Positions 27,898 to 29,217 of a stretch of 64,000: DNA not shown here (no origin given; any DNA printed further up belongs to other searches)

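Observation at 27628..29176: REPtron-like insertion: HUH Y1 (RAYT-like) transposase flanked by REP arrays and 36-bp direct repeats at the 3' end of a gene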

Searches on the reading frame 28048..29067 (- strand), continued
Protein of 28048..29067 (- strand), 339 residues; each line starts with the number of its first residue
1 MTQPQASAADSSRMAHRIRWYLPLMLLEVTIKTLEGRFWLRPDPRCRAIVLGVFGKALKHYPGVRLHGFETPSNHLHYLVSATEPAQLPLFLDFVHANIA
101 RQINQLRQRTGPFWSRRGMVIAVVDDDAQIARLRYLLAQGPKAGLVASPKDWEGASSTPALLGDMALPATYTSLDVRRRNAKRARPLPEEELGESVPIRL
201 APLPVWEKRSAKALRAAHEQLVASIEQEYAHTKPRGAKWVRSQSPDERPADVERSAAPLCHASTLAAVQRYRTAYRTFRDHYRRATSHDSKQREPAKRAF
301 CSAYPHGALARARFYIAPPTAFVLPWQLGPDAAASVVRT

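Call 36: fold_search(model_id=the predicted structure, library=pdb)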
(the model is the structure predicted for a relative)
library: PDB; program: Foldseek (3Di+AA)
matches with E <= 10: 1086; with E <= 0.001: 10
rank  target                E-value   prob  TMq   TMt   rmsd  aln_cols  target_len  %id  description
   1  4er8_A                4.0e-05  1.00  0.36  0.67   2.9       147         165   14  Structure of the REP associates tyrosine transposase bound to a REP hairpin (released 2012-08-15)
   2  2xma_E                2.9e-04  1.00  0.28  0.59   7.5       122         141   19  DEINOCOCCUS RADIODURANS ISDRA2 TRANSPOSASE RIGHT END DNA COMPLEX (released 2010-10-13)
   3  2xo6_D                3.3e-04  1.00  0.28  0.64   4.6       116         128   18  DEINOCOCCUS RADIODURANS ISDRA2 TRANSPOSASE Y132F MUTANT COMPLEXED WITH LEFT END RECOGNITION AND CLEAVAGE SITE (released 2010-10-13)
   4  2xm3_A                3.9e-04  1.00  0.28  0.66   4.7       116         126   18  Deinococcus radiodurans ISDra2 Transposase Left end DNA complex (released 2010-10-13)
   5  2vjv_A                4.8e-04  1.00  0.27  0.65   2.4       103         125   14  Crystal structure of the IS608 transposase in complex with left end 26-mer DNA hairpin and a 6-mer DNA representing th (released 2008-02-19)
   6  2xm3_C                5.1e-04  1.00  0.28  0.65   4.8       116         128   18  Deinococcus radiodurans ISDra2 Transposase Left end DNA complex (released 2010-10-13)
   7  2xma_B                7.2e-04  1.00  0.28  0.61   4.6       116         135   18  DEINOCOCCUS RADIODURANS ISDRA2 TRANSPOSASE RIGHT END DNA COMPLEX (released 2010-10-13)
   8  2vhg_A                8.0e-04  1.00  0.28  0.67   6.6       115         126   12  Crystal Structure of the ISHp608 Transposase in Complex with Right End 31-mer DNA (released 2008-02-19)
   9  2fyx_A                8.5e-04  1.00  0.27  0.60   4.9       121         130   16  Crystal structure of a putative transposase (dr_0177) from deinococcus radiodurans r1 at 1.90 A resolution (released 2006-02-21)
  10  2xm3_D                9.4e-04  1.00  0.28  0.64   4.8       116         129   18  Deinococcus radiodurans ISDra2 Transposase Left end DNA complex (released 2010-10-13)
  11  2vhg_B                1.1e-03  1.00  0.28  0.67   6.6       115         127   12  Crystal Structure of the ISHp608 Transposase in Complex with Right End 31-mer DNA (released 2008-02-19)
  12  2xma_A                1.1e-03  1.00  0.28  0.60   4.6       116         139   18  DEINOCOCCUS RADIODURANS ISDRA2 TRANSPOSASE RIGHT END DNA COMPLEX (released 2010-10-13)
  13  2a6o_A                1.2e-03  1.00  0.28  0.56   8.7       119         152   14  Crystal Structure of the ISHp608 Transposase in Complex with Stem-loop DNA (released 2005-10-25)
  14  2vih_B                1.3e-03  1.00  0.28  0.65   5.5       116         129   14  CRYSTAL STRUCTURE OF THE IS608 TRANSPOSASE IN COMPLEX WITH Left END 26-MER DNA (released 2008-02-19)
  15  2vju_A                1.3e-03  1.00  0.28  0.65   5.5       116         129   14  Crystal structure of the IS608 transposase in complex with the complete Right end 35-mer DNA and manganese (released 2008-02-19)
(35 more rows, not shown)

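Call 49: find_encoding_contigs(protein=P0014, flank=3000, max_places=2)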
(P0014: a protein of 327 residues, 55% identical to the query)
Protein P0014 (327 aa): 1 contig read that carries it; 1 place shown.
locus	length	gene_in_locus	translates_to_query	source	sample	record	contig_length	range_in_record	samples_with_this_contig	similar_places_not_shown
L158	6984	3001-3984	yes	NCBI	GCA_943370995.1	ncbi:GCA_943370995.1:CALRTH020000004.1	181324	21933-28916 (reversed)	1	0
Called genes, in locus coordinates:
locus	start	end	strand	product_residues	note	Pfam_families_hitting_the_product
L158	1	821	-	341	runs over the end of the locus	-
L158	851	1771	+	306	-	-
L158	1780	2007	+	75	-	-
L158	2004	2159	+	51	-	-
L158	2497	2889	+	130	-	PF13650:Asp_protease_2, PF13975:gag-asp_proteas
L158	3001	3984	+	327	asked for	-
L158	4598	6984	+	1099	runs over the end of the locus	PF00149:Metallophos (weak), PF00069:Pkinase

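Call 50: find_encoding_contigs(protein=P0010, flank=3000, max_places=2)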
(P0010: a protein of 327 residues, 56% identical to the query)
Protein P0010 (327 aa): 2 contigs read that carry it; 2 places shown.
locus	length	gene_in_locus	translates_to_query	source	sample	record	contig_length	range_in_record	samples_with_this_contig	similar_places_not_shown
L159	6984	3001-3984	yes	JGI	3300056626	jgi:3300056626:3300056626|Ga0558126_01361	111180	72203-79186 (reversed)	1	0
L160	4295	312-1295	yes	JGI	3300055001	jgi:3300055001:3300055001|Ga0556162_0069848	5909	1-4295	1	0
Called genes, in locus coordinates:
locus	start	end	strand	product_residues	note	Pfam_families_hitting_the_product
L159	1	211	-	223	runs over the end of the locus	-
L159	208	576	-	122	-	-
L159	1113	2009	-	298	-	PF08843:AbiEii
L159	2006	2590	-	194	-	PF13338:AbiEi_4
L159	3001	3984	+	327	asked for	-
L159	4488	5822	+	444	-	-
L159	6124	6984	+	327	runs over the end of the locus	-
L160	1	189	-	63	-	?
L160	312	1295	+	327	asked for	-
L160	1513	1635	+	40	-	-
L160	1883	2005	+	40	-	-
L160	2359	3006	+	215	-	-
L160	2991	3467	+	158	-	-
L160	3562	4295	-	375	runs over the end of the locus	PF01844:HNH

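Call 51: find_encoding_contigs(protein=P0034, flank=3000, max_places=2)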
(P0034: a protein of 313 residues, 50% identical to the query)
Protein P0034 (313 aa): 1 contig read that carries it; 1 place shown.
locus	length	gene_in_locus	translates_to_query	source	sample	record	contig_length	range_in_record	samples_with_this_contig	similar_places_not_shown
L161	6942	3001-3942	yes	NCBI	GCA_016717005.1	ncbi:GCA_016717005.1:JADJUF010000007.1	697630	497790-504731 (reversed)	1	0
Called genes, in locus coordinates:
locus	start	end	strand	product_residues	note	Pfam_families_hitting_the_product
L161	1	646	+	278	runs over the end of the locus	PF00941:FAD_binding_5, PF03450:CO_deh_flav_C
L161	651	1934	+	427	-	PF13026:DUF3887 (faint), PF13211:DUF4019 (faint)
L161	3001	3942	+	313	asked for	-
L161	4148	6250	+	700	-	PF22544:HYDIN_VesB_CFA65-like_Ig (faint), PF24507:Ig_CFAP65_4th (faint), PF15780:ASH (weak)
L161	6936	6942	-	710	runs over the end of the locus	-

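Call 54: search_protein_representatives(alignment_id=A3)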
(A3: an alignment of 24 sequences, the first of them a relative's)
Query: 24 sequences, 325 profile positions. Proteins with E-value up to 0.001 (for the whole library): 14215; up to 1e-10: 3995; up to 1e-30: 1071. The best 150 are listed.
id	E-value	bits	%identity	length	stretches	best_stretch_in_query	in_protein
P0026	6.2e-127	440.1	-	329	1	1-323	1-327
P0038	6.3e-122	423.7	-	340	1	1-313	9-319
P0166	3.0e-116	405.0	-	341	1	1-315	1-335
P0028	5.7e-115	400.8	-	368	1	1-249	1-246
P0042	1.4e-111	389.7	-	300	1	1-303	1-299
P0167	6.5e-110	384.2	-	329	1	8-316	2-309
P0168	6.1e-106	371.1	-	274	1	1-212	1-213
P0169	1.1e-105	370.3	-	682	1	1-313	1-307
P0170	6.5e-104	364.5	-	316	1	1-305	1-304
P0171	1.7e-102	359.8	-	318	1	1-305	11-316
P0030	4.0e-101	355.3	-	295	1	1-197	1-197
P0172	8.5e-101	354.3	-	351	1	1-306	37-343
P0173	2.2e-100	352.9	-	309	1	1-306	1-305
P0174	5.8e-100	351.5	-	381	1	1-314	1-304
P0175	1.3e-99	350.4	-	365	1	1-307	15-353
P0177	1.4e-99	350.2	-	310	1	1-304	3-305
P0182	7.6e-96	338.0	-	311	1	1-305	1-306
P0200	9.5e-91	321.2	-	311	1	1-305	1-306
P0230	1.0e-85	304.7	-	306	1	3-305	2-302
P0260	2.7e-81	290.2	-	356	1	1-296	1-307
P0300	1.8e-76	274.3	-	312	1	1-304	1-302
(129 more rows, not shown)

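Call 59: search_protein_families(library=pfam, proteins=[P0166, P0167, P0170, P0173, P0177, P0182, P0200, P0230, P0260, P0300], max_evalue=0.01)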
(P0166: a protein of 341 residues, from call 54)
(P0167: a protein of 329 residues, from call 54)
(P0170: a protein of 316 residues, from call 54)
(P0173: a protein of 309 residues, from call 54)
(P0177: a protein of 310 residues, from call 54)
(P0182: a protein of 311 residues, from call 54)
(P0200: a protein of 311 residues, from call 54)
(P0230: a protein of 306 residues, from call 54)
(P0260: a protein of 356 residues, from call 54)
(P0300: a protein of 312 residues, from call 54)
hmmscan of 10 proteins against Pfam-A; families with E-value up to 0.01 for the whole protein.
P0166 (341 aa): 0 families

P0167 (329 aa): 1 family
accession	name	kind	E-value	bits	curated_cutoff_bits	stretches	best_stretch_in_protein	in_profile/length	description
PF01797.21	Y1_Tnp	-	0.0023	18.5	23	1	45-107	41-109/121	Transposase IS200 like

P0170 (316 aa): 1 family
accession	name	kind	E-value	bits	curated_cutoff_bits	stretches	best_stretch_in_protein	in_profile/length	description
PF01797.21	Y1_Tnp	-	9.8e-09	35.8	23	1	38-122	29-118/121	Transposase IS200 like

P0173 (309 aa): 1 family
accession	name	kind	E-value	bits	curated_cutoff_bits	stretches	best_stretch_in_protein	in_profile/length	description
PF01797.21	Y1_Tnp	-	7.4e-05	23.3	23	1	36-116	27-113/121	Transposase IS200 like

P0177 (310 aa): 1 family
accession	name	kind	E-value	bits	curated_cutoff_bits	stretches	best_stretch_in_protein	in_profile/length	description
PF01797.21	Y1_Tnp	-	3.3e-06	27.7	23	1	42-126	31-120/121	Transposase IS200 like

P0182 (311 aa): 1 family
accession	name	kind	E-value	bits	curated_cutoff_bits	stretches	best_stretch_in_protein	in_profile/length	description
PF01797.21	Y1_Tnp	-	3.9e-08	33.9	23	1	41-117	31-113/121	Transposase IS200 like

P0200 (311 aa): 1 family
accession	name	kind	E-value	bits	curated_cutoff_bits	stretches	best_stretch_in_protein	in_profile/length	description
PF01797.21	Y1_Tnp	-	6.1e-09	36.5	23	1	39-114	30-111/121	Transposase IS200 like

P0230 (306 aa): 1 family
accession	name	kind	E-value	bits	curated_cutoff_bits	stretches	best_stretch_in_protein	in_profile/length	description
PF01797.21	Y1_Tnp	-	1.2e-05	25.9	23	1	39-117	31-115/121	Transposase IS200 like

P0260 (356 aa): 0 families

P0300 (312 aa): 1 family
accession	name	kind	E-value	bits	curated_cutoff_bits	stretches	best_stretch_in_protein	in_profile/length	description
PF01797.21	Y1_Tnp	-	1.8e-07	31.7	23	1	32-118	23-114/121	Transposase IS200 like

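Call 68: find_encoding_contigs(protein=P0046, flank=3000, max_places=4)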
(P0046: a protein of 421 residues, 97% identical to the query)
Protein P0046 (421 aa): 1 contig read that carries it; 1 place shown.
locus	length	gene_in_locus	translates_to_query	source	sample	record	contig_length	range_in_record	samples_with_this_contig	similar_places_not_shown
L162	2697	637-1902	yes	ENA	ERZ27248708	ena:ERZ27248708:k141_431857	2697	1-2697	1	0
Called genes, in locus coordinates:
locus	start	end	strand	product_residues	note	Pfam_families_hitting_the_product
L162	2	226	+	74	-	?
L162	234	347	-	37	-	-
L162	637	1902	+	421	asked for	PF07958:DUF1688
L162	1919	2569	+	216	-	-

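Call 69: find_encoding_contigs(protein=P0048, flank=4000, max_places=3)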
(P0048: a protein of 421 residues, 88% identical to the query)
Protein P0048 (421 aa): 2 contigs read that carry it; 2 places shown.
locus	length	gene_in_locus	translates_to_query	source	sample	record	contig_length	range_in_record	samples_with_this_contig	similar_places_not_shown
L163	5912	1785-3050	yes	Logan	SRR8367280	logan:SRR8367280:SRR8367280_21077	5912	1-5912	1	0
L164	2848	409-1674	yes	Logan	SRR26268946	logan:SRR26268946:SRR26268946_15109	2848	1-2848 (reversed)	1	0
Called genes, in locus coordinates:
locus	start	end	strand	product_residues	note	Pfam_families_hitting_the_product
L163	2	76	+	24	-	?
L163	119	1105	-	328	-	-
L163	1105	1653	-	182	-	-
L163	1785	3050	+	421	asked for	PF07958:DUF1688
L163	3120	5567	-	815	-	PF01656:CbiA (weak), PF13401:AAA_22 (faint), PF13614:AAA_31 (weak)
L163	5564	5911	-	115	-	?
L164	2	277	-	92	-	?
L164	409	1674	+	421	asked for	PF07958:DUF1688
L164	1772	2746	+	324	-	PF14082:SduA_C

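Call 76: list_cluster_members(proteins=[P0166, P0167, P0170, P0173, P0177, P0182, P0200, P0230, P0260, P0300])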
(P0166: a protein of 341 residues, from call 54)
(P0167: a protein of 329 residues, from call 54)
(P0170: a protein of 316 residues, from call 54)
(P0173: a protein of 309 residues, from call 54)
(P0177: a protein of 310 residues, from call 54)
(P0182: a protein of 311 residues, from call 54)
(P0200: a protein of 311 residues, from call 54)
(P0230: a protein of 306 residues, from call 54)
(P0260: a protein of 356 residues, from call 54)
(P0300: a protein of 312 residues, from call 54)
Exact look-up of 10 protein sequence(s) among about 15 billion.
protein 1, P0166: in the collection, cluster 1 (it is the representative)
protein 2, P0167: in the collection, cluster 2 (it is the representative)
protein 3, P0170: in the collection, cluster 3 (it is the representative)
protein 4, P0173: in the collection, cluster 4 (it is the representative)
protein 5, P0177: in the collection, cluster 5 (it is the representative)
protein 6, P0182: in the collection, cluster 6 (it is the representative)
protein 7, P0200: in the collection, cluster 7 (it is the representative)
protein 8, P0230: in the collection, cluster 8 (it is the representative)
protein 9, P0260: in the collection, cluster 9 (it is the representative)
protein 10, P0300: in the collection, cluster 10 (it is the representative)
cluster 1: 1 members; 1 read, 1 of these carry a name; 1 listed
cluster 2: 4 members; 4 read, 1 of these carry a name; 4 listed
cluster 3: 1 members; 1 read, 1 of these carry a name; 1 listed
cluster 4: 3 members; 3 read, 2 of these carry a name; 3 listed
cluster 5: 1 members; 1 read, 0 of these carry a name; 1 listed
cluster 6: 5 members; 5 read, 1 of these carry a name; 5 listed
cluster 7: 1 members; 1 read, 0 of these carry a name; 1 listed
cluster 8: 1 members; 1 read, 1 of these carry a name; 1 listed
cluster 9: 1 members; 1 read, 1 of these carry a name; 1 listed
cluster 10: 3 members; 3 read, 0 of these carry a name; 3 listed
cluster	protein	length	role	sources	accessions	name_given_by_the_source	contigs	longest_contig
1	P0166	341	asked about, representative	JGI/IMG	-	hypothetical protein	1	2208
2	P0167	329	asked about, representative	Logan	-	-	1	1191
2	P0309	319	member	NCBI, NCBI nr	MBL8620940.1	MAG: hypothetical protein JNK64_06535 [Myxococcales bacterium] | hypothetical protein [Myxococcales bacterium]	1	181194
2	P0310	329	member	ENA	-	-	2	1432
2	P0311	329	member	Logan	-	-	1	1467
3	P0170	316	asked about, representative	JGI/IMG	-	REP element-mobilizing transposase RayT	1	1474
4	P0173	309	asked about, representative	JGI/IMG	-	REP element-mobilizing transposase RayT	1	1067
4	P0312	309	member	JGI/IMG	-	REP element-mobilizing transposase RayT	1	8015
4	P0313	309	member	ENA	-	-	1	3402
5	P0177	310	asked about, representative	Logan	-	-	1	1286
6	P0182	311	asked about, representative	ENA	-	-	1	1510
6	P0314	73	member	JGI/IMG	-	hypothetical protein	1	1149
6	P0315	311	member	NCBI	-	-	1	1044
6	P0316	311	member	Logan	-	-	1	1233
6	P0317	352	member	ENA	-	-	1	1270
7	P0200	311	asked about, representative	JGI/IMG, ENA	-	-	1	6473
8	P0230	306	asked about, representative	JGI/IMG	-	hypothetical protein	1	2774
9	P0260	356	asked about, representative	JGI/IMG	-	hypothetical protein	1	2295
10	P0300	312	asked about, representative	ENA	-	-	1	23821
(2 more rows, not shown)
